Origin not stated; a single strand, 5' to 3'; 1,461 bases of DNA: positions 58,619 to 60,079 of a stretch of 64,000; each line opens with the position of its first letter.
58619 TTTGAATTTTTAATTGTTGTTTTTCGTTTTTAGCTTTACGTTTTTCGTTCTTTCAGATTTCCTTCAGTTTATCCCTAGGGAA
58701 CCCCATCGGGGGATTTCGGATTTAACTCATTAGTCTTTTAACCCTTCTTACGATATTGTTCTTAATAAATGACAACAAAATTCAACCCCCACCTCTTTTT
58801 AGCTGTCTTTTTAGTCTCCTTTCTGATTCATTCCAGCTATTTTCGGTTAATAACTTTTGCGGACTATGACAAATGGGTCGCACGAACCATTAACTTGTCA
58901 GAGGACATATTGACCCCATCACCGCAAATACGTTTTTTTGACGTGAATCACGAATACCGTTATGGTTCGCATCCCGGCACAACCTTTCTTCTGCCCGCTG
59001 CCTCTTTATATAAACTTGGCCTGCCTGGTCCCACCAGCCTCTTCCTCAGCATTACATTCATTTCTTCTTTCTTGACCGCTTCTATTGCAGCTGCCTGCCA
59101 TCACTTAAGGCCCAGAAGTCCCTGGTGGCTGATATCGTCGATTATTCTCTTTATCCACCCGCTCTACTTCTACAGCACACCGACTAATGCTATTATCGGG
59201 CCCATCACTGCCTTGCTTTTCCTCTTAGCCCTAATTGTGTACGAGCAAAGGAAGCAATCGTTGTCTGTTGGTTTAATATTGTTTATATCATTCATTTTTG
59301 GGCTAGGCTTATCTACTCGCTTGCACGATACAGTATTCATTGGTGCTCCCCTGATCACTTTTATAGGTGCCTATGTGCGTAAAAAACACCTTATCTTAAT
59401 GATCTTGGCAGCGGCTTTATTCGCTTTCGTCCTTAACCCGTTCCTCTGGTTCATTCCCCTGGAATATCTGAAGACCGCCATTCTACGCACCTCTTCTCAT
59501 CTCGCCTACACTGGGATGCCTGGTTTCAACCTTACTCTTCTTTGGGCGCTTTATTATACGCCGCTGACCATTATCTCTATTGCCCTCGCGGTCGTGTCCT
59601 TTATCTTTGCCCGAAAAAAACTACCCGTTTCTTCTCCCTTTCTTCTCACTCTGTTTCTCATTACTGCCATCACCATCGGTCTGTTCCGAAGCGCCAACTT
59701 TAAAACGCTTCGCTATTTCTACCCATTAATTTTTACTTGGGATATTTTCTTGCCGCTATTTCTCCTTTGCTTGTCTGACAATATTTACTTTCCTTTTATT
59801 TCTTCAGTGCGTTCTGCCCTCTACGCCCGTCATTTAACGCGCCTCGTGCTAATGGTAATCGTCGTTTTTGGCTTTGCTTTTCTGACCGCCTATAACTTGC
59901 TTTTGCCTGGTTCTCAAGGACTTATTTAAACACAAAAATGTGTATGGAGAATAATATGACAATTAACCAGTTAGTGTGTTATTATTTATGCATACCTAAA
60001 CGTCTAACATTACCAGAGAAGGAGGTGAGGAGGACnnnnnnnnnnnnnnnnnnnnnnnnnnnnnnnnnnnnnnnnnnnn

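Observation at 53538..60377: Supercluster of seven TrbC/VirB2-like mini-pilin genes (ten pilin domains) interleaved with a GT4 glycosyltransferase and a polytopic membrane protein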

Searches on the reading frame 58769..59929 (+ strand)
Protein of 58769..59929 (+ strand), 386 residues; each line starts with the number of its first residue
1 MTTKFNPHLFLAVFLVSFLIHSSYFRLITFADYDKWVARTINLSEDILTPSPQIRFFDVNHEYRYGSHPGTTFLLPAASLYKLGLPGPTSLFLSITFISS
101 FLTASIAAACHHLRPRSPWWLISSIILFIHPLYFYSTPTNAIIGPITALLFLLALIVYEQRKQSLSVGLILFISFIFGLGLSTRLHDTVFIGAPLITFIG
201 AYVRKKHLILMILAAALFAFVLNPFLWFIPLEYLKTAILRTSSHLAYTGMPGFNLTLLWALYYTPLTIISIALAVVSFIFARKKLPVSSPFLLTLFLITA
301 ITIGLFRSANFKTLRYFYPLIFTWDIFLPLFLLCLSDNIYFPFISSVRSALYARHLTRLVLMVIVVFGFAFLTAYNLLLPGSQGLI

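Call 3: search_protein_families(library=pfam, proteins=[window:58769-59929:+], max_evalue=0.1)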
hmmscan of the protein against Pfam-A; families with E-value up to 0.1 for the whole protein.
window:58769-59929:+ (386 aa): 0 families

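Call 13: find_encoding_contigs(protein=window:58769-59929:+, flank=10000, max_places=6)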
Protein window:58769-59929:+ (386 aa): 19 contigs read that carry it; 6 places shown.
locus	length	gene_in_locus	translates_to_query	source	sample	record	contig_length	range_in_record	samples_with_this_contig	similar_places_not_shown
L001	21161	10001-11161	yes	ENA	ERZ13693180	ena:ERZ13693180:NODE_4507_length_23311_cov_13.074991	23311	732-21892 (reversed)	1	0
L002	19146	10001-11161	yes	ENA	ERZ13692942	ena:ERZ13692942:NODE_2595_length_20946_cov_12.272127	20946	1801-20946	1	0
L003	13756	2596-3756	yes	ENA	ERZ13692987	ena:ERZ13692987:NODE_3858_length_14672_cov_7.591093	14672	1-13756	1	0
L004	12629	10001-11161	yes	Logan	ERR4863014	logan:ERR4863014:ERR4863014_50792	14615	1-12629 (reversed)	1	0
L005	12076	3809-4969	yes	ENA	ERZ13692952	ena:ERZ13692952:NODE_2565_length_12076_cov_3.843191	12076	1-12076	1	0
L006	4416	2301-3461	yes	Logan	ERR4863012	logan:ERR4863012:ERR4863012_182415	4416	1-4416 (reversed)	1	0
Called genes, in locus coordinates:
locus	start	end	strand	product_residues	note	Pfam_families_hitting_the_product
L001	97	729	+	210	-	PF13483:Lactamase_B_3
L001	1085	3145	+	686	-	PF00521:DNA_topoisoIV, PF03989:DNA_gyraseA_C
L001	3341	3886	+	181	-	PF01209:Ubie_methyltran, PF13847:Methyltransf_31, PF08241:Methyltransf_11, PF08242:Methyltransf_12 (weak), PF13649:Methyltransf_25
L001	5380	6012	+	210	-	PF18895:T4SS_pilin (weak)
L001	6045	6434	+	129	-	PF18895:T4SS_pilin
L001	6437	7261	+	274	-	PF18895:T4SS_pilin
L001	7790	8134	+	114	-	PF04956:TrbC (weak), PF18895:T4SS_pilin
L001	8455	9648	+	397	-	PF13439:Glyco_transf_4, PF13579:Glyco_trans_4_4, PF00534:Glycos_transf_1, PF13692:Glyco_trans_1_4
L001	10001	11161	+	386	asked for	-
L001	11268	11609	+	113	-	PF04956:TrbC (weak), PF18895:T4SS_pilin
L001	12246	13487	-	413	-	-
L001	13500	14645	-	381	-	-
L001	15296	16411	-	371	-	PF13439:Glyco_transf_4, PF13579:Glyco_trans_4_4 (weak), PF13692:Glyco_trans_1_4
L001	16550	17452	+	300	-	-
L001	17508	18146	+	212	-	-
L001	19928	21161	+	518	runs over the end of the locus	PF13401:AAA_22 (faint), PF17871:AAA_lid_9, PF00158:Sigma54_activat (weak), PF00004:AAA, PF07724:AAA_2, PF07728:AAA_5, PF10431:ClpB_D2-small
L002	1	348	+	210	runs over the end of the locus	PF13483:Lactamase_B_3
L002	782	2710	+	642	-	PF00521:DNA_topoisoIV, PF03989:DNA_gyraseA_C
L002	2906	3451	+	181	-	PF01209:Ubie_methyltran, PF13847:Methyltransf_31, PF08241:Methyltransf_11, PF08242:Methyltransf_12 (weak), PF13649:Methyltransf_25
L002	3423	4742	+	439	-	PF01547:SBP_bac_1, PF13416:SBP_bac_8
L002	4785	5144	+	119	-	PF04956:TrbC (weak), PF18895:T4SS_pilin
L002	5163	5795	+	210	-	PF18895:T4SS_pilin (weak)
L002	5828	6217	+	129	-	PF18895:T4SS_pilin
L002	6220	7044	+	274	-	PF18895:T4SS_pilin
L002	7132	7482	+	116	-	PF18895:T4SS_pilin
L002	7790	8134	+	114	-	PF04956:TrbC (weak), PF18895:T4SS_pilin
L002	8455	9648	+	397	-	PF13439:Glyco_transf_4, PF13579:Glyco_trans_4_4, PF00534:Glycos_transf_1, PF13692:Glyco_trans_1_4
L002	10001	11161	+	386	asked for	-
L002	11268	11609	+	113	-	PF04956:TrbC (weak), PF18895:T4SS_pilin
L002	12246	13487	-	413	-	-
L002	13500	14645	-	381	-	-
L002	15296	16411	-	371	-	PF13439:Glyco_transf_4, PF13579:Glyco_trans_4_4 (weak), PF13692:Glyco_trans_1_4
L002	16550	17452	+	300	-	-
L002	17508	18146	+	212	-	-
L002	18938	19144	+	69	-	?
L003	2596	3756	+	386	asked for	-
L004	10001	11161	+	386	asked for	-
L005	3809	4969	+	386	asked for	-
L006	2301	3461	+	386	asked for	-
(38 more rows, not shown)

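Call 14: find_homologous_proteins(query=window:58769-59929:+, max_evalue=0.001)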
Query window:58769-59929:+ (386 aa): 17 proteins with E <= 0.001 among 8000 candidates.
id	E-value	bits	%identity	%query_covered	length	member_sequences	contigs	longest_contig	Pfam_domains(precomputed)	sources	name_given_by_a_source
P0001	1.1e-240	817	99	100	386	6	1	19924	-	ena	-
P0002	3.2e-174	598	74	100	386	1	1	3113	-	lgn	-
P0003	5.1e-174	597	73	99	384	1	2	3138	-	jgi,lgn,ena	-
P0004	5.8e-162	557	69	100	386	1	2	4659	-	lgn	-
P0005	9.5e-157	540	65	100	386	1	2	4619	-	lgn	-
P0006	5.2e-156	538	66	100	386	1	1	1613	-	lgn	-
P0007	6.0e-154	531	66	100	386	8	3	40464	-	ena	-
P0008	9.1e-153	527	64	100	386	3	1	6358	-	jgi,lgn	jgi:hypothetical protein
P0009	3.4e-130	453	60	98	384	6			-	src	-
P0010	3.6e-129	449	61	92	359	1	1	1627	-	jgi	jgi:hypothetical protein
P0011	7.3e-122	425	53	99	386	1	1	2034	-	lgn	-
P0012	7.1e-120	419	54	100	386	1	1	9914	-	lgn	-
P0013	5.5e-95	337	47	98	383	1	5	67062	-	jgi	-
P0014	8.0e-95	336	47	98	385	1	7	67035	-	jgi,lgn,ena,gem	jgi:4-amino-4-deoxy-L-arabinose transferase-like glycosyltransferase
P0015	1.3e-92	329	45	98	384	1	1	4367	-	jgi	jgi:hypothetical protein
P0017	3.6e-22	97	32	77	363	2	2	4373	-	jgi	jgi:hypothetical protein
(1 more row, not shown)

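Call 15: find_encoding_contigs(protein=P0007, flank=10000, max_places=2)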
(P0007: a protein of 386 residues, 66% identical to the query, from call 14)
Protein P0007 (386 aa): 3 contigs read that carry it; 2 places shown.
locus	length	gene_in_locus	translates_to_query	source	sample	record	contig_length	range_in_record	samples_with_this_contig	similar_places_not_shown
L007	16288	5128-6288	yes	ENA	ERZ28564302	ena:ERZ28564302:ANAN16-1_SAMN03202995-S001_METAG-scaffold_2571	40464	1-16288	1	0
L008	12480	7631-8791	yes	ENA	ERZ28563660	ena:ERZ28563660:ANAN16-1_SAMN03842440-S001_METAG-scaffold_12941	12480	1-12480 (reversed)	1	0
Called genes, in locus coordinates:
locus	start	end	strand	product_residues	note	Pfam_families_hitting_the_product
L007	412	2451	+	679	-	PF13439:Glyco_transf_4, PF13579:Glyco_trans_4_4, PF00534:Glycos_transf_1, PF13692:Glyco_trans_1_4, PF13489:Methyltransf_23, PF08241:Methyltransf_11, PF08242:Methyltransf_12, PF13649:Methyltransf_25 (weak)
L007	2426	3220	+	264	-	PF05711:TylF, PF13578:Methyltransf_24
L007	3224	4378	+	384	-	-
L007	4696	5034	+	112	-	PF04956:TrbC (weak), PF18895:T4SS_pilin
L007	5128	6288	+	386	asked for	-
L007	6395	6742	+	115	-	PF18895:T4SS_pilin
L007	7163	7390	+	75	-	-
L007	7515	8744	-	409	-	-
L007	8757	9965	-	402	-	-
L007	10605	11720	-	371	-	PF13439:Glyco_transf_4, PF13579:Glyco_trans_4_4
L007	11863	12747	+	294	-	-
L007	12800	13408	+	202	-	-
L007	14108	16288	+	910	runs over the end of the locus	PF02861:Clp_N, PF02861:Clp_N, PF00004:AAA, PF17871:AAA_lid_9, PF00004:AAA, PF07724:AAA_2, PF07728:AAA_5, PF10431:ClpB_D2-small, +9 more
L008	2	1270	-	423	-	?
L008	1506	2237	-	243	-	PF26593:TraC-like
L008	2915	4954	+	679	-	PF13439:Glyco_transf_4, PF13579:Glyco_trans_4_4, PF00534:Glycos_transf_1, PF13692:Glyco_trans_1_4, PF13489:Methyltransf_23, PF08241:Methyltransf_11, PF08242:Methyltransf_12, PF13649:Methyltransf_25 (weak)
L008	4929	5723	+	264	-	PF05711:TylF, PF13578:Methyltransf_24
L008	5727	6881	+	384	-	-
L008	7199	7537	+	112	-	PF04956:TrbC (weak), PF18895:T4SS_pilin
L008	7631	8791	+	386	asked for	-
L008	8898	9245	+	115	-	PF18895:T4SS_pilin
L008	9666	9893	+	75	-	-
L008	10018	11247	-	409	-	-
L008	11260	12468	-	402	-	-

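Call 16: find_encoding_contigs(protein=P0014, flank=10000, max_places=2)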
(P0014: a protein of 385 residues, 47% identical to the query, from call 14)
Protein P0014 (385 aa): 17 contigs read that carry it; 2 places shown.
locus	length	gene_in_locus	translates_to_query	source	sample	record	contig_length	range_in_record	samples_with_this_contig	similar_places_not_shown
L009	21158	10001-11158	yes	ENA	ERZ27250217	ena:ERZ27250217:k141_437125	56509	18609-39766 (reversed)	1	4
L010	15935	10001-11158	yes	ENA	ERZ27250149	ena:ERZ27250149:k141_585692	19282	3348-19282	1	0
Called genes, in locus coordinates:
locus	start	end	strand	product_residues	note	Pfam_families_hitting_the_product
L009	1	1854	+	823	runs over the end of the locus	PF00521:DNA_topoisoIV, PF03989:DNA_gyraseA_C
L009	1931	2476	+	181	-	PF01209:Ubie_methyltran, PF01135:PCMT (weak), PF13847:Methyltransf_31, PF08241:Methyltransf_11, PF08242:Methyltransf_12 (weak), PF13649:Methyltransf_25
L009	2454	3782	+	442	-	PF01547:SBP_bac_1, PF13416:SBP_bac_8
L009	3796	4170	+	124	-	PF04956:TrbC, PF18895:T4SS_pilin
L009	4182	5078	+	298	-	PF18895:T4SS_pilin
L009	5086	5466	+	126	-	PF18895:T4SS_pilin (weak)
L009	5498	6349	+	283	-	PF18895:T4SS_pilin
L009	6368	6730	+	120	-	PF18895:T4SS_pilin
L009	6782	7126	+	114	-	PF04956:TrbC (weak), PF18895:T4SS_pilin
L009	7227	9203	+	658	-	PF13439:Glyco_transf_4, PF13579:Glyco_trans_4_4, PF00534:Glycos_transf_1, PF13692:Glyco_trans_1_4, PF13489:Methyltransf_23, PF08241:Methyltransf_11, PF08242:Methyltransf_12, PF13649:Methyltransf_25, +1 more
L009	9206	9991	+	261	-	PF05711:TylF, PF13578:Methyltransf_24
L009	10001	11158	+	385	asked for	-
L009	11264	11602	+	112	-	PF18895:T4SS_pilin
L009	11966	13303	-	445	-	-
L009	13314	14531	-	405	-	-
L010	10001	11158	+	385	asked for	-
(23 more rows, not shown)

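Call 17: find_encoding_contigs(protein=P0012, flank=10000, max_places=2)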
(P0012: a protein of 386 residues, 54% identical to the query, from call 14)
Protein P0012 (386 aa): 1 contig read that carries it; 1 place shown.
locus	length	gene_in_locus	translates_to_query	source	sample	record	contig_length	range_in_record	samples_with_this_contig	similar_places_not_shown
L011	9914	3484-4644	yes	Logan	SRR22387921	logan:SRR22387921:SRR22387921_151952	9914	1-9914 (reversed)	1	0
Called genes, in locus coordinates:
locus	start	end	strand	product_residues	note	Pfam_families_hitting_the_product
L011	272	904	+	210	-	PF13483:Lactamase_B_3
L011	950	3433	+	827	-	PF00521:DNA_topoisoIV, PF03989:DNA_gyraseA_C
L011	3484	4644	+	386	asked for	-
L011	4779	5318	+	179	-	PF01209:Ubie_methyltran, PF13489:Methyltransf_23 (weak), PF13847:Methyltransf_31, PF08241:Methyltransf_11, PF08242:Methyltransf_12 (weak), PF13649:Methyltransf_25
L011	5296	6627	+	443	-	PF01547:SBP_bac_1, PF13416:SBP_bac_8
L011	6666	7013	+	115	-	PF18895:T4SS_pilin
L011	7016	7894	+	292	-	PF18895:T4SS_pilin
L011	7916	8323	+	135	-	-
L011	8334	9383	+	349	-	PF04290:DctQ (faint), PF18895:T4SS_pilin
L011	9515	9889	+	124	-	PF18895:T4SS_pilin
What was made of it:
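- gyrA, the methyltransferase and the solute-binding protein are just as syntenic, so conserved linkage within this clade is weak evidence (calls 16, 17). In L011 the GT-C gene has moved but is still two genes from the array (call 17).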

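Call 22: find_related_loci(query=A1, collection=genome_contigs, flank=10000)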
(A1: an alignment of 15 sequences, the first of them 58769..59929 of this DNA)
Query A1 (386 aa) in genome_contigs; peptide patterns used: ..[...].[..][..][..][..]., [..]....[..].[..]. (x = any residue, [..] = any of these).
94 stretches matched a pattern; 1 encode a relative of the query (tblastn E <= 1e-3); 1 distinct loci.
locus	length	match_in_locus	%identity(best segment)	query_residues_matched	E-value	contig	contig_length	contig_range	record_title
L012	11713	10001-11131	61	10-386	7e-131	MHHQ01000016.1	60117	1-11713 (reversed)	MAG: Candidatus Andersenbacteria bacterium RIFCSPHIGHO2_02_FULL_46_16 rifcsphigho2_02_scaffold_3241, whole genome shotgu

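Call 32: search_protein_families(library=ncbifam, proteins=[window:58769-59929:+], max_evalue=0.01)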
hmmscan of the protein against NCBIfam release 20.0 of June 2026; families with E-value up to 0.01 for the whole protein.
window:58769-59929:+ (386 aa): 0 families

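Call 33: predict_structure(alignment_id=A1)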
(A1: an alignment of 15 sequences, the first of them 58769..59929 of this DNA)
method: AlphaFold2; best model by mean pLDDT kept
length: 386 residues; sequences in the alignment: 15
mean_pLDDT: 84.4   pTM: 0.88
mean pLDDT of the five models: 84.4, 83.4, 81.1, 80.7, 79.5
residues with pLDDT >= 90: 172; 70-90: 161; 50-70: 38; < 50: 15
segments of 3 or more residues with pLDDT < 50: 246-253, 382-386
pLDDT, mean of each block of 10 residues (from residue 1): 76 96 81 88 91 82 76 94 95 95 97 92 92 80 94 95 90 97 88 93 95 96 89 81 54 52 75 83 80 91 71 71 92 84 87 88 84 70 40
secondary structure, 60 per line:
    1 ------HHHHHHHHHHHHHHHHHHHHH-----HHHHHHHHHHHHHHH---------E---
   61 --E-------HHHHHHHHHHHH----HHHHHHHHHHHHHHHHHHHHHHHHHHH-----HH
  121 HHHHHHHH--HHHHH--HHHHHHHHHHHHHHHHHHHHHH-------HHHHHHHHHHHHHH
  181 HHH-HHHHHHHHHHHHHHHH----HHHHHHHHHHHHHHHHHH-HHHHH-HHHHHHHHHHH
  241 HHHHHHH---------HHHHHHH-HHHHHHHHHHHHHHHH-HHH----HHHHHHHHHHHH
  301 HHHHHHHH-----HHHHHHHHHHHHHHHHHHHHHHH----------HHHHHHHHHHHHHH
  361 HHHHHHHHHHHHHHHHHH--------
elements in order: H7-27 H33-47 H71-82 H87-113 H119-128 H131-135 H138-159 H167-183 H185-200 H205-222 H224-228 H230-247 H257-263 H265-280 H289-308 H314-336 H347-378
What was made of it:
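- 58769..59929 (+): Minimal GT-C fold membrane glycosyltransferase (386 aa, 11-12 TM, no large outer domain). D32 (in D-Y-D, just after TM1) and D46 in the first outer loop are invariant. AF2 pLDDT 84, pTM 0.88 (call 33).
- On Oligosaccharyltransferases PglB/AglB/STT3 (GT66): The protein is 386 aa and almost entirely transmembrane helices up to residue 378 (call 33).
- Checked: The polytopic membrane protein is confirmed, with 11-12 TM helices in the AF2 model (call 33).
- Tried and rejected: Rejected, because the GT-C lacks the outer domain (call 33).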

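Call 48: find_encoding_contigs(protein=P0017, flank=10000, max_places=3)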
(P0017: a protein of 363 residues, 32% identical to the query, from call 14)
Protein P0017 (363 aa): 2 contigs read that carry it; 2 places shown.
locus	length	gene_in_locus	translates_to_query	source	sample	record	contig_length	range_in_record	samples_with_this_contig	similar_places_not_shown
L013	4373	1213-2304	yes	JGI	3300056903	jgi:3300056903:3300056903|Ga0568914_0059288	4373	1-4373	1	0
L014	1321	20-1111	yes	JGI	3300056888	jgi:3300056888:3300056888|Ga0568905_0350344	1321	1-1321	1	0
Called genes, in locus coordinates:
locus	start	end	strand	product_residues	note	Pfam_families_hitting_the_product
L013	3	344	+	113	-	?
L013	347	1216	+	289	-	-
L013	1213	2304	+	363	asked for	-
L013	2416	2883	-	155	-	-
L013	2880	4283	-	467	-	PF00672:HAMP, PF00990:GGDEF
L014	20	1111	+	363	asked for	-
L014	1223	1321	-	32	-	?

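Call 52: find_homologous_proteins(query=A1, max_evalue=0.001)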
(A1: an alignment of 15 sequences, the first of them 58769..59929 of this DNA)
Query A1 (15 sequences) (386 aa, profile of the alignment): 26 proteins with E <= 0.001 among 8000 candidates.
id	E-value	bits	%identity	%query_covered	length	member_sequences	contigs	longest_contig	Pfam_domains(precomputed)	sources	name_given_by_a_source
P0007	4.5e-186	637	66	100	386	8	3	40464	-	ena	-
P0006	3.0e-185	634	66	100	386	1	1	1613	-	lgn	-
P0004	5.9e-183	626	69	100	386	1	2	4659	-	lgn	-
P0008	6.7e-183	626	64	100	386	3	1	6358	-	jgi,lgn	jgi:hypothetical protein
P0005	1.5e-182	625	65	100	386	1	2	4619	-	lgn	-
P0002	1.2e-181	622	74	100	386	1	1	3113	-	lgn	-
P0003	5.5e-181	620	73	99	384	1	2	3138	-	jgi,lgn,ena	-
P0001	9.5e-178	609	99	100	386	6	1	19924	-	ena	-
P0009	3.1e-177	607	60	98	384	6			-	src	-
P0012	1.0e-168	579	54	100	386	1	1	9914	-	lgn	-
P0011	4.4e-168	577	53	99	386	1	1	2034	-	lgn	-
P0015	6.9e-164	564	45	98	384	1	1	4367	-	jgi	jgi:hypothetical protein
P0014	2.5e-160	552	47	98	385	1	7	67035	-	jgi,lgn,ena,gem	jgi:4-amino-4-deoxy-L-arabinose transferase-like glycosyltransferase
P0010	1.6e-156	539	61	92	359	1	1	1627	-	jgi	jgi:hypothetical protein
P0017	9.7e-112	392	32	77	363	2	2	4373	-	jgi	jgi:hypothetical protein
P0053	3.5e-98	347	29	86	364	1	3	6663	-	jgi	jgi:hypothetical protein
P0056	2.6e-69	252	29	92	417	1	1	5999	-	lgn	-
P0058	3.4e-65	239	32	84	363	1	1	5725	-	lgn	-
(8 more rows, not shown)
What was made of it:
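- Closest known: GT-C glycosyltransferases ALG12/ALG9. Different: The family is tiny and confined to this lineage (calls 14, 52).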

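Call 54: find_encoding_contigs(protein=P0053, flank=10000, max_places=2)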
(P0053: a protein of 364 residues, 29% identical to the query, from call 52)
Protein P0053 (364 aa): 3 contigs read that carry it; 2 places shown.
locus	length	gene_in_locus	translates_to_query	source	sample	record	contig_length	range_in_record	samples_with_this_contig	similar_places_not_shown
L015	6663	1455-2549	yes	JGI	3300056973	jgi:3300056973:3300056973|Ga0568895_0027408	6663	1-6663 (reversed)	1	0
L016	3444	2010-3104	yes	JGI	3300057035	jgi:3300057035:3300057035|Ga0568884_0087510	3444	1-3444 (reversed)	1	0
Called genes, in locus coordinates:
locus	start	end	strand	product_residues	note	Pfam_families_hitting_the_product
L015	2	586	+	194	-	?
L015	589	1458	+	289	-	-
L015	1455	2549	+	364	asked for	-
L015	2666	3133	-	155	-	-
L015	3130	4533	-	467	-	PF00672:HAMP, PF00990:GGDEF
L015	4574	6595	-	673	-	PF00912:Transgly, PF00905:Transpeptidase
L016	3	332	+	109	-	?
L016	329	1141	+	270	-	PF12679:ABC2_membrane_2, PF10920:DUF2705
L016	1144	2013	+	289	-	-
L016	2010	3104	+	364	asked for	-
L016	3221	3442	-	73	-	?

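Call 55: find_encoding_contigs(protein=P0056, flank=10000, max_places=2)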
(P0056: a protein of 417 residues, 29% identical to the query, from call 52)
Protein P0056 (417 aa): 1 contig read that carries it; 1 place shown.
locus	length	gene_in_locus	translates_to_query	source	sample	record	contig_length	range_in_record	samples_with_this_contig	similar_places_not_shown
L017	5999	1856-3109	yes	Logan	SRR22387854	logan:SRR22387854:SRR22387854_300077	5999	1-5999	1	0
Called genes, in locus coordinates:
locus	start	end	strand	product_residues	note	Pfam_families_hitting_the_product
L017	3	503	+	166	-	?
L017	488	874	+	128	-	-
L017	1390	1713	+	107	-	-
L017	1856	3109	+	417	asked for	-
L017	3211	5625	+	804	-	PF18998:Flg_new_2, PF13205:Big_5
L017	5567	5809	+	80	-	-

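Call 56: find_encoding_contigs(protein=P0058, flank=10000, max_places=2)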
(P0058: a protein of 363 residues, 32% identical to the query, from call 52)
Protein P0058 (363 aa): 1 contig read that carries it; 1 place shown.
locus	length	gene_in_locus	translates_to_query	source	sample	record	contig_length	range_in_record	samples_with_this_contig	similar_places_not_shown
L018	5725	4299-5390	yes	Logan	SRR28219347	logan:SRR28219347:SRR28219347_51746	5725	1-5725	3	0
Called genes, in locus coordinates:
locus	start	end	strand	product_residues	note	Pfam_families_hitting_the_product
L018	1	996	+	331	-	?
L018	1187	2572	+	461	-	PF13231:PMT_2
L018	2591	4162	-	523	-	PF13431:TPR_17 (faint), PF13174:TPR_6 (faint), PF07719:TPR_2 (faint), PF13432:TPR_16 (faint), PF14559:TPR_19 (faint), PF00515:TPR_1 (faint), PF13181:TPR_8 (faint)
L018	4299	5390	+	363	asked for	-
